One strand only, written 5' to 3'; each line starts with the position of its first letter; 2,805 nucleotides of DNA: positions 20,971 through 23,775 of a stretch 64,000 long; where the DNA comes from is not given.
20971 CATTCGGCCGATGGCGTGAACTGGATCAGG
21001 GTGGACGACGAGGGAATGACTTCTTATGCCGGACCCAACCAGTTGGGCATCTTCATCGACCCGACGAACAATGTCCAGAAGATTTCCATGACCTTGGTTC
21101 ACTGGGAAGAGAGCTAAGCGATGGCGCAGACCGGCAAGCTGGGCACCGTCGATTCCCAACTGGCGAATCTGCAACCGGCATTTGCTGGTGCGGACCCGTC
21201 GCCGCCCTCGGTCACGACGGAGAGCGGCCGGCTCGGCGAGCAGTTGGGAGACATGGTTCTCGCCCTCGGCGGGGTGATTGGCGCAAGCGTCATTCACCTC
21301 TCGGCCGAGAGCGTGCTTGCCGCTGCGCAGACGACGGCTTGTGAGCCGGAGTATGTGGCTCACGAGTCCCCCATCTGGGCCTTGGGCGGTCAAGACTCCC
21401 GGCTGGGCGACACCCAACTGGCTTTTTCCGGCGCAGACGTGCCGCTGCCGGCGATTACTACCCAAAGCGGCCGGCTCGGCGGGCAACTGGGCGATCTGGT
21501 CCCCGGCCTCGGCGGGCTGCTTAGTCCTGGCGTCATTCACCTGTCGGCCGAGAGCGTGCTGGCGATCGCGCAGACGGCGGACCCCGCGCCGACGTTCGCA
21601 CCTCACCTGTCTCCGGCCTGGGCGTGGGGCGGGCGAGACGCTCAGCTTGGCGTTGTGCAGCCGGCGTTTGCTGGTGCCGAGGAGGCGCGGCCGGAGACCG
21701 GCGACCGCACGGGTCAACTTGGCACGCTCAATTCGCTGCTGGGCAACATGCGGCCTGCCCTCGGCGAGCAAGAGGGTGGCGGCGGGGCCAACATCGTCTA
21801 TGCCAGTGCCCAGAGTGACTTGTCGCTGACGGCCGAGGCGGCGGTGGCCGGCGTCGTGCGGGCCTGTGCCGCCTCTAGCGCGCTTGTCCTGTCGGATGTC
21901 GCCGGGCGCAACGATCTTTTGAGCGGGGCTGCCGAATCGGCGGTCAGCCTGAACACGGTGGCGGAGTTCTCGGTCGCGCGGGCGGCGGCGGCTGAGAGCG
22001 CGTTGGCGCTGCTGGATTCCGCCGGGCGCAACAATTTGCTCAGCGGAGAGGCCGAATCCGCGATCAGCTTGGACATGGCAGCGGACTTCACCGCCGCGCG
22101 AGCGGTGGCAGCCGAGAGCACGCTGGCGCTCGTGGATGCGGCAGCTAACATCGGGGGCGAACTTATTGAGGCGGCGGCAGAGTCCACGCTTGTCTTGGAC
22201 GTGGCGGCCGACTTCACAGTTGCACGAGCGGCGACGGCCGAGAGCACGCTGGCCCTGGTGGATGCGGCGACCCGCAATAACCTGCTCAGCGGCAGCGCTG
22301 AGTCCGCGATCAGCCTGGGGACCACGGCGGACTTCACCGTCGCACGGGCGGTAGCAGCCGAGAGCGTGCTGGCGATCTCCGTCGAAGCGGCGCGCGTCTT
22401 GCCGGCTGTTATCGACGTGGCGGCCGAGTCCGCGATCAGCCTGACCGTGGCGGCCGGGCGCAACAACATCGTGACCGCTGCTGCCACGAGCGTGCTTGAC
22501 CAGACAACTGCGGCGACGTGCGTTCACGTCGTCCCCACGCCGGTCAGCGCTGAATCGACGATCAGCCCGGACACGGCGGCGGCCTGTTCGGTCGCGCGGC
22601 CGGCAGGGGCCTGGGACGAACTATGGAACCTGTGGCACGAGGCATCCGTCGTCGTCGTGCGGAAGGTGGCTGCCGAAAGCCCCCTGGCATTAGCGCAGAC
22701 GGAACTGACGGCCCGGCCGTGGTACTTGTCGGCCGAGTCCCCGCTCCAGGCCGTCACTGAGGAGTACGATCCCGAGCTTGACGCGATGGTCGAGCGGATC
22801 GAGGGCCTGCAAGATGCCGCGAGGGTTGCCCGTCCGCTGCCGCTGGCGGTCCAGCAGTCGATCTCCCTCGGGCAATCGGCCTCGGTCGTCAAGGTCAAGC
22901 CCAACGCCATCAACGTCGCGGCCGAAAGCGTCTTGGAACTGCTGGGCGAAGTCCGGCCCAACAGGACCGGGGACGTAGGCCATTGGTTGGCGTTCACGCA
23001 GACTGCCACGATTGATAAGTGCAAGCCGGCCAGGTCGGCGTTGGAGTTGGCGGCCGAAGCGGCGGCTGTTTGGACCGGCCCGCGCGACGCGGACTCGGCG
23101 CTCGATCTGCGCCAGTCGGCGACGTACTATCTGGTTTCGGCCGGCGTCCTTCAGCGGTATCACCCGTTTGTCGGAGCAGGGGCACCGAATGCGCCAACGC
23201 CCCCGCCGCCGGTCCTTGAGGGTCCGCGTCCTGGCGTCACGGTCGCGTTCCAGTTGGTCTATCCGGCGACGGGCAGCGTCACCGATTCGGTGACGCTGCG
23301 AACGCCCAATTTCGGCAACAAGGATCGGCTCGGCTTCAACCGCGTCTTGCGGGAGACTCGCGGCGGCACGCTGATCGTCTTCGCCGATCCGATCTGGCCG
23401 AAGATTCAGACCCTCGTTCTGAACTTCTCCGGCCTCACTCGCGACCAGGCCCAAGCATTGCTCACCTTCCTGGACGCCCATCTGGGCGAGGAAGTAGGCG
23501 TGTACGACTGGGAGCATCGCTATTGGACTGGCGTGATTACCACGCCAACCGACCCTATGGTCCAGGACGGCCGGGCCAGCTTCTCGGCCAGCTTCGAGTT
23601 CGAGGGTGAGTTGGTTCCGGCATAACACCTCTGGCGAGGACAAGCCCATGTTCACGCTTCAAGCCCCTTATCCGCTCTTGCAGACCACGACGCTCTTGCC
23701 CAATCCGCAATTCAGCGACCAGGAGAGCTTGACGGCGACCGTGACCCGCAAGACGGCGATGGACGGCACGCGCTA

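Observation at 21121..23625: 834-aa tail protein built from nested tandem repeats (about 80-aa x2 and about 40-aa x5 or more)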

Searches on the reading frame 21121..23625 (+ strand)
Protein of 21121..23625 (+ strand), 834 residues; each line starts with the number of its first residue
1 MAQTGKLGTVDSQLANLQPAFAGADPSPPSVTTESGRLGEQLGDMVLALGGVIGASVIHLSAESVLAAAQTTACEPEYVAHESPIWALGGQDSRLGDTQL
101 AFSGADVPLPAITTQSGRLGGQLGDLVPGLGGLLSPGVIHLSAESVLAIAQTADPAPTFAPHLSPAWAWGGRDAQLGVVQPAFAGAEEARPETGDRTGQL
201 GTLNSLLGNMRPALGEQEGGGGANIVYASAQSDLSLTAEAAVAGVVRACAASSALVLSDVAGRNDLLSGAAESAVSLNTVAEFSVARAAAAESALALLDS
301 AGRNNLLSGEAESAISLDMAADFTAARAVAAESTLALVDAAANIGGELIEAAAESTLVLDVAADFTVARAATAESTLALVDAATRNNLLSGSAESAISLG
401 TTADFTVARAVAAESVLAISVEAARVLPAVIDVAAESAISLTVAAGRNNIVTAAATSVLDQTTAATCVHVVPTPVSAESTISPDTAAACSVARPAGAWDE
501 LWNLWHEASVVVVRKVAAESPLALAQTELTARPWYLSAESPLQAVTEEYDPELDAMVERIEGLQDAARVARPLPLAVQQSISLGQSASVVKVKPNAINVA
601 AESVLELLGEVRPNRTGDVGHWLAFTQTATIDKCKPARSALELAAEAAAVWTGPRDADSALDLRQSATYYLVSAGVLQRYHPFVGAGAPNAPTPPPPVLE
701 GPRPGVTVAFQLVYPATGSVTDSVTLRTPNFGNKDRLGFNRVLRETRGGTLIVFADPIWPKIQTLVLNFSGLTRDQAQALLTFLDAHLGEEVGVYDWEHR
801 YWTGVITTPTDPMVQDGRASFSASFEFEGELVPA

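Call 5: search_protein_families(library=pfam, proteins=[window:21121-23625:+], max_evalue=0.1)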
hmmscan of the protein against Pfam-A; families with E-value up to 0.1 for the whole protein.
window:21121-23625:+ (834 aa): 0 families

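Call 6: search_protein_families(library=phrogs, proteins=[window:21121-23625:+], max_evalue=0.01)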
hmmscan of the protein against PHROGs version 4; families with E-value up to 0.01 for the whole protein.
window:21121-23625:+ (834 aa): 0 families

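Call 7: search_dna_similar(query=window:21121-23625:+, collection=phages, mode=protein, max_evalue=0.001)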
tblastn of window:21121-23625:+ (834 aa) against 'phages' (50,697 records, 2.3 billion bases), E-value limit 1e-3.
No match.

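Call 8: find_homologous_proteins(query=window:21121-23625:+)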
Query window:21121-23625:+ (834 aa): 70 proteins with E <= 0.001 among 8000 candidates.
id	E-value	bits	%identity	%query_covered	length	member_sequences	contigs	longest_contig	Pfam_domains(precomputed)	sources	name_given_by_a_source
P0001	0.0e+0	1526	88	100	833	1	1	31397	-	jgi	jgi:hypothetical protein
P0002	0.0e+0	1414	78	100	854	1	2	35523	-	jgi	-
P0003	0.0e+0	1397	82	100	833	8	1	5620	-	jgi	-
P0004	0.0e+0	1385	78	100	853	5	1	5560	-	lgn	-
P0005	0.0e+0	1370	78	100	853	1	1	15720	-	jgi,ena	-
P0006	0.0e+0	1356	78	100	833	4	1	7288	-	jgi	-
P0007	0.0e+0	1338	76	100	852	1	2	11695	PF18340.8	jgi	-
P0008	0.0e+0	1321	78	100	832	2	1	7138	-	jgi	jgi:hypothetical protein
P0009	0.0e+0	1308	74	100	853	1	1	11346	-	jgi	-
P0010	0.0e+0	1300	76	100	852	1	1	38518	-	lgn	-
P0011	0.0e+0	1284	75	100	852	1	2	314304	-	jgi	jgi:hypothetical protein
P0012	0.0e+0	1283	73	100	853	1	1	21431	-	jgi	-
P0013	0.0e+0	1260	74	100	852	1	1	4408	-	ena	-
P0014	0.0e+0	1243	74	100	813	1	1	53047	-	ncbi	-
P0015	0.0e+0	1225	74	100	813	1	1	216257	-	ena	-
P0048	2.9e-149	517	40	100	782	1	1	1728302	-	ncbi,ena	-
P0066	1.1e-79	287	39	59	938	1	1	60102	-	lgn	-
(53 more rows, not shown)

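Call 17: search_solved_structures(query=A1, max_evalue=1)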
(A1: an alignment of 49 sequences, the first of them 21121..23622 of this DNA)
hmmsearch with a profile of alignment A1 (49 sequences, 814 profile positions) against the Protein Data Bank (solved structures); distinct sequences matched with E-value up to 1: 1.
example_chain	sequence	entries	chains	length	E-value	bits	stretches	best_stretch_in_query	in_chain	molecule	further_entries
9dzw_A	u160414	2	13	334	0.38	12.2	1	237-466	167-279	CalC6_3 with DHR extension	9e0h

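Call 22: find_encoding_contigs(protein=P0048, flank=10000, max_places=2)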
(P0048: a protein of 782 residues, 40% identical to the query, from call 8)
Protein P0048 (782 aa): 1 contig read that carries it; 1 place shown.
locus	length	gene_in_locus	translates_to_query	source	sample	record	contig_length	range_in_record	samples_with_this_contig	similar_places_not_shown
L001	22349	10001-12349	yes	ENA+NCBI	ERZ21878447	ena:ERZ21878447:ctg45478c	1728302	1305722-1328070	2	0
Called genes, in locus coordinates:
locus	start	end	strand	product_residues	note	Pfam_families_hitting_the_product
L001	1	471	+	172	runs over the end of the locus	-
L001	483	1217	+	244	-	-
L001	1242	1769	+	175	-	-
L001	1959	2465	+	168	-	-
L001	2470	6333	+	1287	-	PF10145:PhageMin_Tail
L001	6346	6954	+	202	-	-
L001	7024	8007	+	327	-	-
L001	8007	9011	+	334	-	-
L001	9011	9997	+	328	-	-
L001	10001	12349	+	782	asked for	-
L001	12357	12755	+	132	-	-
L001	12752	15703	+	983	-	-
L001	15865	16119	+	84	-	-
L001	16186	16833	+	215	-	PF09335:VTT_dom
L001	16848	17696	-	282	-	PF08003:Methyltransf_9 (weak), PF03848:TehB, PF05175:MTS, PF13489:Methyltransf_23, PF08241:Methyltransf_11, PF08242:Methyltransf_12, PF13649:Methyltransf_25, PF13847:Methyltransf_31, +2 more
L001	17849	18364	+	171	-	PF00903:Glyoxalase, PF12681:Glyoxalase_2, PF18029:Glyoxalase_6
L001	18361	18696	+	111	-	PF07883:Cupin_2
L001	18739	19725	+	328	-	PF04229:GrpB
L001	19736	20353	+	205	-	-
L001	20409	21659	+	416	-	PF07690:MFS_1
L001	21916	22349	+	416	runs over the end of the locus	PF13243:SQHop_cyclase_C (weak)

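Call 25: predict_structure(alignment_id=A1)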
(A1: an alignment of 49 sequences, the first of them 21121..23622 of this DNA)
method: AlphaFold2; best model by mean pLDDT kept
length: 834 residues; sequences in the alignment: 49
mean_pLDDT: 41.6   pTM: 0.29
mean pLDDT of the five models: 41.6, 39.3, 38.5, 38.2, 37.8
residues with pLDDT >= 90: 0; 70-90: 62; 50-70: 208; < 50: 564
segments of 3 or more residues with pLDDT < 50: 1-234, 238-245, 340-346, 423-429, 443-543, 563-760
pLDDT, mean of each block of 10 residues (from residue 1): 31 29 29 29 34 40 42 31 36 40 41 28 24 36 42 29 25 30 28 26 29 24 39 48 48 56 55 60 58 60 58 58 57 58 47 63 54 64 53 63 55 61 45 53 44 43 34 31 27 23 27 30 30 30 57 67 36 24 24 25 25 26 23 23 22 24 23 27 37 37 38 29 26 29 34 35 70 75 75 66 73 78 79 63
secondary structure, 60 per line:
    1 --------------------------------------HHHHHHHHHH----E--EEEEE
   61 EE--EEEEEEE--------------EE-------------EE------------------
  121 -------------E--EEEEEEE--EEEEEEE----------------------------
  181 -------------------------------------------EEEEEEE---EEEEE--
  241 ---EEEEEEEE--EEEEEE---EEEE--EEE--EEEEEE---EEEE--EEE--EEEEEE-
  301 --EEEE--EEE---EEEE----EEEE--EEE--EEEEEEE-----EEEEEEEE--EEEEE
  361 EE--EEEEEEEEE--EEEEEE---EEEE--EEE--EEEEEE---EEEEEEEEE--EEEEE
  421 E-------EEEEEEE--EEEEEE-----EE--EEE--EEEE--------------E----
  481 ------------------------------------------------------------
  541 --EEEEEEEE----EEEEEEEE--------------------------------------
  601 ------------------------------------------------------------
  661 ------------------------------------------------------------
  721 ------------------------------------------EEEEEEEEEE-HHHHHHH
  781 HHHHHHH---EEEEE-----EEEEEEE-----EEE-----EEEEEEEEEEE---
elements in order (helices of 4 or more, strands of 3 or more residues): H39-48 E56-62 E65-71 E137-143 E146-152 E224-230 E234-238 E244-251 E254-259 E263-266 E269-271 E274-279 E283-286 E289-291 E294-299 E303-306 E309-311 E315-318 E323-326 E329-331 E334-340 E346-353 E356-362 E365-373 E376-381 E385-388 E391-393 E396-401 E405-413 E416-421 E429-435 E438-443 E453-455 E458-461 E543-550 E555-562 E763-772 H774-787 E791-795 E801-807 E813-815 E821-831

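Call 51: find_encoding_contigs(protein=P0066, flank=10000, max_places=1)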
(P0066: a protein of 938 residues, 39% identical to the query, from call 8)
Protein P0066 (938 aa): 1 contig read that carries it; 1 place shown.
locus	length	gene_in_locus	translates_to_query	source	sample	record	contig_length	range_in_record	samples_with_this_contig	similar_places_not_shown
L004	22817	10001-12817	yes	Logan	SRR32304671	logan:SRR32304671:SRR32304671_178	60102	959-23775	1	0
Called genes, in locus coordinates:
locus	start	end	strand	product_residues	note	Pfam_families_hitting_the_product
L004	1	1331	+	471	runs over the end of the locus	-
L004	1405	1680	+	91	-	-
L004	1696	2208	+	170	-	-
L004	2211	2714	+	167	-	-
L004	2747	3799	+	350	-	-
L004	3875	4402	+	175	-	-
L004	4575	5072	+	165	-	-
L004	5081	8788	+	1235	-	PF10145:PhageMin_Tail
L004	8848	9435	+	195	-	-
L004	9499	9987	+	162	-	-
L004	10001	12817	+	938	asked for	-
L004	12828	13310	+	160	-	-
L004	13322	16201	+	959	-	-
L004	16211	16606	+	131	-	-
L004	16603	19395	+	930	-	-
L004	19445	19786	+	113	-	PF10263:SprT-like (weak)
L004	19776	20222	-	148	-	-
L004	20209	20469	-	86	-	-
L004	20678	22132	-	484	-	-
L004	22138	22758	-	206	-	PF00929:RNase_T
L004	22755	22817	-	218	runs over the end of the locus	PF21448:DNMK (faint)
